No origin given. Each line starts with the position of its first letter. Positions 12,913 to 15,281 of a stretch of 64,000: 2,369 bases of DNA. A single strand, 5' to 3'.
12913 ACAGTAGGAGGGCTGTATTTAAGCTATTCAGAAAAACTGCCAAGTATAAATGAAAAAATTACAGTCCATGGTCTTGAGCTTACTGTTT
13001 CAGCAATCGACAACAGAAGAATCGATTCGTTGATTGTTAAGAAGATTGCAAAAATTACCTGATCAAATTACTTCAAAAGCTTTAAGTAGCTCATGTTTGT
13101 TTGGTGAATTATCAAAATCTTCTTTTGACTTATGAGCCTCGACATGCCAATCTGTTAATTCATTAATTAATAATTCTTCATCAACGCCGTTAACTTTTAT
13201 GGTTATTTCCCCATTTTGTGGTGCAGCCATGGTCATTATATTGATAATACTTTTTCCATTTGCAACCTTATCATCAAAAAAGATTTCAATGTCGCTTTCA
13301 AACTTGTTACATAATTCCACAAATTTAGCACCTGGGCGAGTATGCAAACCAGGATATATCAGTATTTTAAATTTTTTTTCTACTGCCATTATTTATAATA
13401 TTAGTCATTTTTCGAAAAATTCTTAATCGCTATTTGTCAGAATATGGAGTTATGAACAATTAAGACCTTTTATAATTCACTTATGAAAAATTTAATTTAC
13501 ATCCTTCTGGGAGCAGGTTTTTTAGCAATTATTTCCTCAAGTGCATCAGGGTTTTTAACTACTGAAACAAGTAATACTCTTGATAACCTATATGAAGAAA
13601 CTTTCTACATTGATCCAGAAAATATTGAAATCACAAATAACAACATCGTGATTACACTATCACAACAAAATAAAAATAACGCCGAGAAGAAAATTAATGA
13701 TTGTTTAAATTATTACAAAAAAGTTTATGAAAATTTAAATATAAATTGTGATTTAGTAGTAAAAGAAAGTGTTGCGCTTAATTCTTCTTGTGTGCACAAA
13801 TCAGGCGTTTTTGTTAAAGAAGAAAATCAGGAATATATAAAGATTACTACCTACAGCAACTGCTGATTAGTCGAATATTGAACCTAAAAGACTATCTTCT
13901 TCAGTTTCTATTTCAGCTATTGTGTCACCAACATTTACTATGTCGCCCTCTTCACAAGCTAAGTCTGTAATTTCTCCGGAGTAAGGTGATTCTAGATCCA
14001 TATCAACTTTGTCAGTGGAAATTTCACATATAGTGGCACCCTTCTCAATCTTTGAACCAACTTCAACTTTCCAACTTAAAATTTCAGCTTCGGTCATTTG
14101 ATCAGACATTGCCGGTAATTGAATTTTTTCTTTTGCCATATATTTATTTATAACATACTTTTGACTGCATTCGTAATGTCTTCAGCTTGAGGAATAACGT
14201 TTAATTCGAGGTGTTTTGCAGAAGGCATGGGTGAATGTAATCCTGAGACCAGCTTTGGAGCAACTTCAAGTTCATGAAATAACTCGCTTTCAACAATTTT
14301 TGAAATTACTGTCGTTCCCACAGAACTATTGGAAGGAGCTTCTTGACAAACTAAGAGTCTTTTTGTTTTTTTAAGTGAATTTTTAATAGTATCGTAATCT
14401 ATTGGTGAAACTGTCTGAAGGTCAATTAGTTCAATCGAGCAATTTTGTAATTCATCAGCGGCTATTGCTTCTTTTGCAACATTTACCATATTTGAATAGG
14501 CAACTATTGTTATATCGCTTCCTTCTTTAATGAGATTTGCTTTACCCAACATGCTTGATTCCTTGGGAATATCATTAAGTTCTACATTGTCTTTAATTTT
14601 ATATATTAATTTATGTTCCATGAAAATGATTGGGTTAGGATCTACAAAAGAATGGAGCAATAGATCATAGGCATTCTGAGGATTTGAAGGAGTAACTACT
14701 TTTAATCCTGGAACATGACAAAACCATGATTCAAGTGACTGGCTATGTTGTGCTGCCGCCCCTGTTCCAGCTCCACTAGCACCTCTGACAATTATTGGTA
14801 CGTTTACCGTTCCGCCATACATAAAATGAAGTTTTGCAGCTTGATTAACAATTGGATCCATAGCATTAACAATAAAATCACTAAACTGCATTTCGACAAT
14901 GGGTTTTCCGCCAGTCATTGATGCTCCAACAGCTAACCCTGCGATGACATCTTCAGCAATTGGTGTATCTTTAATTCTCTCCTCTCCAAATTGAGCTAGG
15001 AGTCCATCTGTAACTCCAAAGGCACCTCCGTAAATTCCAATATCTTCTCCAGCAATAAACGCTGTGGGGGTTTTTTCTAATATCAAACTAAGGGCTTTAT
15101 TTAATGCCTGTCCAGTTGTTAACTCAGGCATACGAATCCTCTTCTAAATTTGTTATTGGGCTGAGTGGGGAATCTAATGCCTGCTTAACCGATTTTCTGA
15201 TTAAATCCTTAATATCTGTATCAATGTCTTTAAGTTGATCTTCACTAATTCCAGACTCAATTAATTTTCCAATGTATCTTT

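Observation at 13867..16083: E1 alpha/beta dehydrogenase pair with only a free-standing lipoyl domain and no E2 catalytic domain or E3 in cis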

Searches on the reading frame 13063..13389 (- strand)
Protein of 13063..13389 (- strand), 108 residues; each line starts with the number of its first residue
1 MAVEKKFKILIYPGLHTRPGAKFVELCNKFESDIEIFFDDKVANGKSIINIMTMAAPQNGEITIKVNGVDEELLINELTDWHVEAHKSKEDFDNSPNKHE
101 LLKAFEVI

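Call 9: search_protein_families(library=ncbifam, proteins=[window:13063-13389:-], max_evalue=0.001)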
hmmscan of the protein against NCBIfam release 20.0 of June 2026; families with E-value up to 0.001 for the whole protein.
window:13063-13389:- (108 aa): 9 families
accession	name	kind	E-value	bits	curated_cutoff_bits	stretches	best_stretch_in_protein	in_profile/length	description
TIGR01003.1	PTS_HPr_family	subfamily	4.2e-21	74.7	47.9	1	4-80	3-79/82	HPr family phosphocarrier protein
NF010352.0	PRK13780.1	equivalog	1.3e-16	60.2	110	1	4-80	3-79/88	phosphocarrier protein HPr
NF010354.0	PRK13782.1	equivalog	4e-16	58.8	123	1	3-81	2-80/85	HPr family phosphocarrier protein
NF041319.1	PTS-HPr_Halo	equivalog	3.5e-11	43.4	140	1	8-79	6-80/87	phosphocarrier protein HPr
NF008104.0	PRK10850.1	equivalog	1.8e-10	40.8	153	1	10-79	9-78/85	phosphocarrier protein Hpr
NF008319.0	PRK11109.1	equivalog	2.5e-09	36.9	302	1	3-78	286-364/376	fused PTS fructose transporter subunit IIA/HPr protein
NF008146.0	PRK10897.1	equivalog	6.8e-07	29.5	119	1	1-73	1-74/90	PTS phosphocarrier protein NPr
NF008478.1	PRK11377.1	equivalog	2.7e-05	23.4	520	1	13-76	166-229/473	dihydroxyacetone kinase phosphoryl donor subunit DhaM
NF010351.0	PRK13779.1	equivalog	0.00079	18.4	766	1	7-79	295-370/503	bifunctional PTS system fructose-specific transporter subunit IIA/HPr protein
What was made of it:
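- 13063..13389 (-): HPr phosphocarrier protein; with EI it makes the PTS self-contained at this locus. NCBIfam TIGR01003 74.7 bits, above the cutoff of 47.9 (call 9).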

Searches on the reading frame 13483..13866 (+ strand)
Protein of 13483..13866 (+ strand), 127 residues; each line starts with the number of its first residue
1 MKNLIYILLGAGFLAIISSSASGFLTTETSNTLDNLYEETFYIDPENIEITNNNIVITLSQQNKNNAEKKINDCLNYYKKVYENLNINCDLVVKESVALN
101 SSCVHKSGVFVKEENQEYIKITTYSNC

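Call 9: search_protein_families(library=ncbifam, proteins=[window:13483-13866:+], max_evalue=0.001)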
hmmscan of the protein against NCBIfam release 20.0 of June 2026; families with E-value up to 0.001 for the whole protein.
window:13483-13866:+ (127 aa): 0 families

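Call 45: search_protein_families(library=pfam, proteins=[window:13483-13866:+], max_evalue=0.01)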
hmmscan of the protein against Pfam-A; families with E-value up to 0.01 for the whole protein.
window:13483-13866:+ (127 aa): 1 family
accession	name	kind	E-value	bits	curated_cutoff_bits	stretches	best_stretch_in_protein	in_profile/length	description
PF17472.7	DUF5425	-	0.0078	17.4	25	1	64-102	5-42/76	Family of unknown function (DUF5425)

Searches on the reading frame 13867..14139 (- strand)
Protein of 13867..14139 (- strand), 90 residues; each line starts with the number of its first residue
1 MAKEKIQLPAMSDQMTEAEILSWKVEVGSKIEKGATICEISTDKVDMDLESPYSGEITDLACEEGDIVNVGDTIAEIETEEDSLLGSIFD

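Call 3: search_protein_families(library=pfam, proteins=[window:13867-14139:-], max_evalue=0.01)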
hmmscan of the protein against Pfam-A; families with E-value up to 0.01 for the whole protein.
window:13867-14139:- (90 aa): 6 families
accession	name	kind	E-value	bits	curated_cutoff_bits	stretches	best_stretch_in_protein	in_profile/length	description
PF00364.28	Biotin_lipoyl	-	1.7e-21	76.2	22.1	1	5-77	2-73/73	Biotin-requiring enzyme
PF13533.13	Biotin_lipoyl_2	-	1.2e-07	31.9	29.8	1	50-78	4-32/32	Biotin-lipoyl like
PF13437.12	HlyD_3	-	1.7e-05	25.9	22.2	1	49-82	2-34/106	HlyD family secretion protein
PF02749.22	QRPTase_N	-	0.0045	17.6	27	0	58-84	42-67/82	Quinolinate phosphoribosyl transferase, N-terminal domain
PF12700.13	HlyD_2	-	0.0073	15.5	25.1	0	20-50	74-104/416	HlyD family secretion protein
PF13375.12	RnfC_N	-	0.0092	16.4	25.6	0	25-60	46-80/101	RnfC Barrel sandwich hybrid domain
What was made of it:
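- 13867..14139 (-): 90-aa free-standing lipoyl-domain protein: a truncated E2 (lipoyl domain plus the conserved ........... tail). Pfam Biotin_lipoyl 1.7e-21, full-length match (call 3).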

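Call 9: search_protein_families(library=ncbifam, proteins=[window:13867-14139:-], max_evalue=0.001)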
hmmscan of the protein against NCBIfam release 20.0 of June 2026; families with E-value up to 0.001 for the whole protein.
window:13867-14139:- (90 aa): 20 families
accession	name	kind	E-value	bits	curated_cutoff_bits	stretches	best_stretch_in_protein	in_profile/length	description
NF011457.0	PRK14875.1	equivalog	7.6e-18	64.6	307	1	3-81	3-81/372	acetoin dehydrogenase dihydrolipoyllysine-residue acetyltransferase subunit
TIGR01347.1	sucB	equivalog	4.4e-16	59.1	378.65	1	5-81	2-78/404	dihydrolipoyllysine-residue succinyltransferase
NF004309.0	PRK05704.1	equivalog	8.1e-16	58.4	449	1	5-82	4-81/408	2-oxoglutarate dehydrogenase complex dihydrolipoyllysine-residue succinyltransferase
NF008814.0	PRK11854.1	equivalog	2e-15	56.3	722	1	5-81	4-182/637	pyruvate dehydrogenase complex dihydrolipoyllysine-residue acetyltransferase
TIGR02927.1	SucB_Actino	equivalog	1.2e-14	54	423.45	1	5-78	128-201/579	2-oxoglutarate dehydrogenase, E2 component, dihydrolipoamide succinyltransferase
TIGR01349.1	PDHac_trf_mito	equivalog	2.9e-13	49.7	445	1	5-52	1-48/437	pyruvate dehydrogenase complex dihydrolipoamide acetyltransferase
NF008854.0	PRK11892.1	equivalog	1.6e-11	43.6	454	1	5-83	4-83/464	pyruvate dehydrogenase complex E1 component subunit beta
TIGR01348.1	PDHac_trf_long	equivalog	4.2e-10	38.8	552.1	1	5-81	2-77/587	dihydrolipoyllysine-residue acetyltransferase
NF006761.0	PRK09282.1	domain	8.8e-08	31.1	402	1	17-78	529-590/591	pyruvate carboxylase subunit B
TIGR02712.1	urea_carbox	equivalog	2.7e-07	28.7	1303.85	1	17-77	1140-1200/1201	urea carboxylase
NF006079.0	PRK08225.1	equivalog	8.2e-07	29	95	1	23-78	13-70/70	acetyl-CoA carboxylase biotin carboxyl carrier protein subunit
NF004547.1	PRK05889.1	equivalog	1.3e-06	28.4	75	1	18-78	11-71/71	biotin/lipoyl-binding carrier protein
TIGR01235.1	pyruv_carbox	equivalog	5.7e-06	24.1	1114.45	1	19-78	1084-1143/1143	pyruvate carboxylase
TIGR03794.1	NHLM_micro_HlyD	equivalog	1.2e-05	24.4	156.2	0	49-81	61-288/421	NHLP bacteriocin system secretion protein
TIGR01730.1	RND_mfp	subfamily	4.2e-05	22.7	94.9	0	48-81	28-61/322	efflux RND transporter periplasmic adaptor subunit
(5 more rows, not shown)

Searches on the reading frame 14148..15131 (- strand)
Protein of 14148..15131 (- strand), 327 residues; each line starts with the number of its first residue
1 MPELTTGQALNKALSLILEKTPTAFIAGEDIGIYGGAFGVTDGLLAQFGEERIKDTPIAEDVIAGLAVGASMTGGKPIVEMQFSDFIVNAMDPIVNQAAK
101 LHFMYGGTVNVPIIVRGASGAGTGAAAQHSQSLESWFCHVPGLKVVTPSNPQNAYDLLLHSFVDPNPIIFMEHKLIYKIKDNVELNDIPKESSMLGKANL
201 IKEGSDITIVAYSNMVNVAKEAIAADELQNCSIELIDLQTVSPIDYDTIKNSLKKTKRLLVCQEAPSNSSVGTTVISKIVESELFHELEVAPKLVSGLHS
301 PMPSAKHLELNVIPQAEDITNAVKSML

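Call 3: search_protein_families(library=pfam, proteins=[window:14148-15131:-], max_evalue=0.01)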
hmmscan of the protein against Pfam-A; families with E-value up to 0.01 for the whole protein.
window:14148-15131:- (327 aa): 2 families
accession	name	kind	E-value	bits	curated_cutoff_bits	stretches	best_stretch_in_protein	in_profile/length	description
PF02779.29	Transket_pyr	-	1e-36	126.6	27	1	4-177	3-172/174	Transketolase, pyrimidine binding domain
PF02780.25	Transketolase_C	-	1.5e-27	96.4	25.9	1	196-319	1-124/124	Transketolase, C-terminal domain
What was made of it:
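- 14148..15131 (-): E1 beta subunit. Pfam Transket_pyr 1e-36 and Transketolase_C 1.5e-27 (call 3).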

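Call 9: search_protein_families(library=ncbifam, proteins=[window:14148-15131:-], max_evalue=0.001)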
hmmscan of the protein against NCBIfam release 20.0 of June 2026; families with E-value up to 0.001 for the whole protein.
window:14148-15131:- (327 aa): 9 families
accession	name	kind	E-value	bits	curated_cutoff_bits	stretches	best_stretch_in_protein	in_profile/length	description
NF006667.0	PRK09212.1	subfamily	1.4e-96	323.3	321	1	1-326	1-322/327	pyruvate dehydrogenase complex E1 component subunit beta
NF008854.0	PRK11892.1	equivalog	1.6e-85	287.5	454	1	3-326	141-461/464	pyruvate dehydrogenase complex E1 component subunit beta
TIGR00204.1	dxs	equivalog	5.9e-16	58.1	465.95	1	51-283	352-573/616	1-deoxy-D-xylulose-5-phosphate synthase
NF003933.0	PRK05444.2-2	equivalog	6.9e-13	48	395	1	46-289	331-567/606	1-deoxy-D-xylulose-5-phosphate synthase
NF004559.0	PRK05899.2-5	equivalog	3e-12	45.6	488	1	51-297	360-600/627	transketolase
NF008968.0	PRK12315.1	subfamily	2.9e-10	39.1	510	1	50-265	320-522/582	1-deoxy-D-xylulose-5-phosphate synthase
NF004556.0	PRK05899.2-2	equivalog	4.6e-08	31.8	575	1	50-285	369-599/639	transketolase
TIGR03336.1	IOR_alpha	equivalog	1.1e-05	24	650.9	0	197-265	222-288/595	indolepyruvate ferredoxin oxidoreductase subunit alpha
NF006412.0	PRK08659.1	equivalog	0.00022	20.6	411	1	200-262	270-332/378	2-oxoacid:acceptor oxidoreductase subunit alpha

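Call 83: search_solved_structures(query=window:14148-15131:-, max_evalue=1e-25, show_alignments=5)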
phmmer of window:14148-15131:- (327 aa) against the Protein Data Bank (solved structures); distinct sequences matched with E-value up to 1e-25: 12.
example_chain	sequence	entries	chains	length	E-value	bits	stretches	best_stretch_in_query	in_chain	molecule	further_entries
6cer_B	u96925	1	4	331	1.7e-67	231.1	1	4-326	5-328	Pyruvate dehydrogenase E1 component subunit beta, mitochondrial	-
3exe_B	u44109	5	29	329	1.8e-67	231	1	4-326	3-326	Pyruvate dehydrogenase E1 component subunit beta, mitochondrial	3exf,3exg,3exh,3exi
1ni4_B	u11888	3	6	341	1.9e-67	231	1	4-326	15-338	Pyruvate dehydrogenase E1 component: Beta subunit | Pyruvate dehydrogenase E1 component subunit beta | Pyruvate dehydrogenase E1 component subunit beta, mitocho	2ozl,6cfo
3duf_B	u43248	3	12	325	1.8e-65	224.4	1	1-322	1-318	Pyruvate dehydrogenase E1 component subunit beta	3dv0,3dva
1w85_B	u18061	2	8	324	3.8e-65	223.4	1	3-322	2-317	PYRUVATE DEHYDROGENASE E1 COMPONENT, BETA SUBUNIT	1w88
1um9_B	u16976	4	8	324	9e-63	215.6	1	4-325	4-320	2-oxo acid dehydrogenase beta subunit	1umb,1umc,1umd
1ik6_A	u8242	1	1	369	4e-61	210.2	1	7-285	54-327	pyruvate dehydrogenase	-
1dtw_B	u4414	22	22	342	1.5e-58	201.7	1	7-304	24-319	BRANCHED-CHAIN ALPHA-KETO ACID DEHYDROGENASE BETA SUBUNIT | 2-OXOISOVALERATE DEHYDROGENASE BETA SUBUNIT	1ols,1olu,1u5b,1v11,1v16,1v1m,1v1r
2j9f_B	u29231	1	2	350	1.6e-58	201.6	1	7-304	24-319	2-OXOISOVALERATE DEHYDROGENASE BETA SUBUNIT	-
1olx_B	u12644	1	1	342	3.2e-57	197.4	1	7-304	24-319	2-OXOISOVALERATE DEHYDROGENASE BETA SUBUNIT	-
2bp7_B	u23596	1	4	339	6e-53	183.3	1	4-178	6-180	2-OXOISOVALERATE DEHYDROGENASE BETA SUBUNIT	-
1qs0_B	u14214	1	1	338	6.1e-53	183.3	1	4-178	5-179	2-OXOISOVALERATE DEHYDROGENASE BETA-SUBUNIT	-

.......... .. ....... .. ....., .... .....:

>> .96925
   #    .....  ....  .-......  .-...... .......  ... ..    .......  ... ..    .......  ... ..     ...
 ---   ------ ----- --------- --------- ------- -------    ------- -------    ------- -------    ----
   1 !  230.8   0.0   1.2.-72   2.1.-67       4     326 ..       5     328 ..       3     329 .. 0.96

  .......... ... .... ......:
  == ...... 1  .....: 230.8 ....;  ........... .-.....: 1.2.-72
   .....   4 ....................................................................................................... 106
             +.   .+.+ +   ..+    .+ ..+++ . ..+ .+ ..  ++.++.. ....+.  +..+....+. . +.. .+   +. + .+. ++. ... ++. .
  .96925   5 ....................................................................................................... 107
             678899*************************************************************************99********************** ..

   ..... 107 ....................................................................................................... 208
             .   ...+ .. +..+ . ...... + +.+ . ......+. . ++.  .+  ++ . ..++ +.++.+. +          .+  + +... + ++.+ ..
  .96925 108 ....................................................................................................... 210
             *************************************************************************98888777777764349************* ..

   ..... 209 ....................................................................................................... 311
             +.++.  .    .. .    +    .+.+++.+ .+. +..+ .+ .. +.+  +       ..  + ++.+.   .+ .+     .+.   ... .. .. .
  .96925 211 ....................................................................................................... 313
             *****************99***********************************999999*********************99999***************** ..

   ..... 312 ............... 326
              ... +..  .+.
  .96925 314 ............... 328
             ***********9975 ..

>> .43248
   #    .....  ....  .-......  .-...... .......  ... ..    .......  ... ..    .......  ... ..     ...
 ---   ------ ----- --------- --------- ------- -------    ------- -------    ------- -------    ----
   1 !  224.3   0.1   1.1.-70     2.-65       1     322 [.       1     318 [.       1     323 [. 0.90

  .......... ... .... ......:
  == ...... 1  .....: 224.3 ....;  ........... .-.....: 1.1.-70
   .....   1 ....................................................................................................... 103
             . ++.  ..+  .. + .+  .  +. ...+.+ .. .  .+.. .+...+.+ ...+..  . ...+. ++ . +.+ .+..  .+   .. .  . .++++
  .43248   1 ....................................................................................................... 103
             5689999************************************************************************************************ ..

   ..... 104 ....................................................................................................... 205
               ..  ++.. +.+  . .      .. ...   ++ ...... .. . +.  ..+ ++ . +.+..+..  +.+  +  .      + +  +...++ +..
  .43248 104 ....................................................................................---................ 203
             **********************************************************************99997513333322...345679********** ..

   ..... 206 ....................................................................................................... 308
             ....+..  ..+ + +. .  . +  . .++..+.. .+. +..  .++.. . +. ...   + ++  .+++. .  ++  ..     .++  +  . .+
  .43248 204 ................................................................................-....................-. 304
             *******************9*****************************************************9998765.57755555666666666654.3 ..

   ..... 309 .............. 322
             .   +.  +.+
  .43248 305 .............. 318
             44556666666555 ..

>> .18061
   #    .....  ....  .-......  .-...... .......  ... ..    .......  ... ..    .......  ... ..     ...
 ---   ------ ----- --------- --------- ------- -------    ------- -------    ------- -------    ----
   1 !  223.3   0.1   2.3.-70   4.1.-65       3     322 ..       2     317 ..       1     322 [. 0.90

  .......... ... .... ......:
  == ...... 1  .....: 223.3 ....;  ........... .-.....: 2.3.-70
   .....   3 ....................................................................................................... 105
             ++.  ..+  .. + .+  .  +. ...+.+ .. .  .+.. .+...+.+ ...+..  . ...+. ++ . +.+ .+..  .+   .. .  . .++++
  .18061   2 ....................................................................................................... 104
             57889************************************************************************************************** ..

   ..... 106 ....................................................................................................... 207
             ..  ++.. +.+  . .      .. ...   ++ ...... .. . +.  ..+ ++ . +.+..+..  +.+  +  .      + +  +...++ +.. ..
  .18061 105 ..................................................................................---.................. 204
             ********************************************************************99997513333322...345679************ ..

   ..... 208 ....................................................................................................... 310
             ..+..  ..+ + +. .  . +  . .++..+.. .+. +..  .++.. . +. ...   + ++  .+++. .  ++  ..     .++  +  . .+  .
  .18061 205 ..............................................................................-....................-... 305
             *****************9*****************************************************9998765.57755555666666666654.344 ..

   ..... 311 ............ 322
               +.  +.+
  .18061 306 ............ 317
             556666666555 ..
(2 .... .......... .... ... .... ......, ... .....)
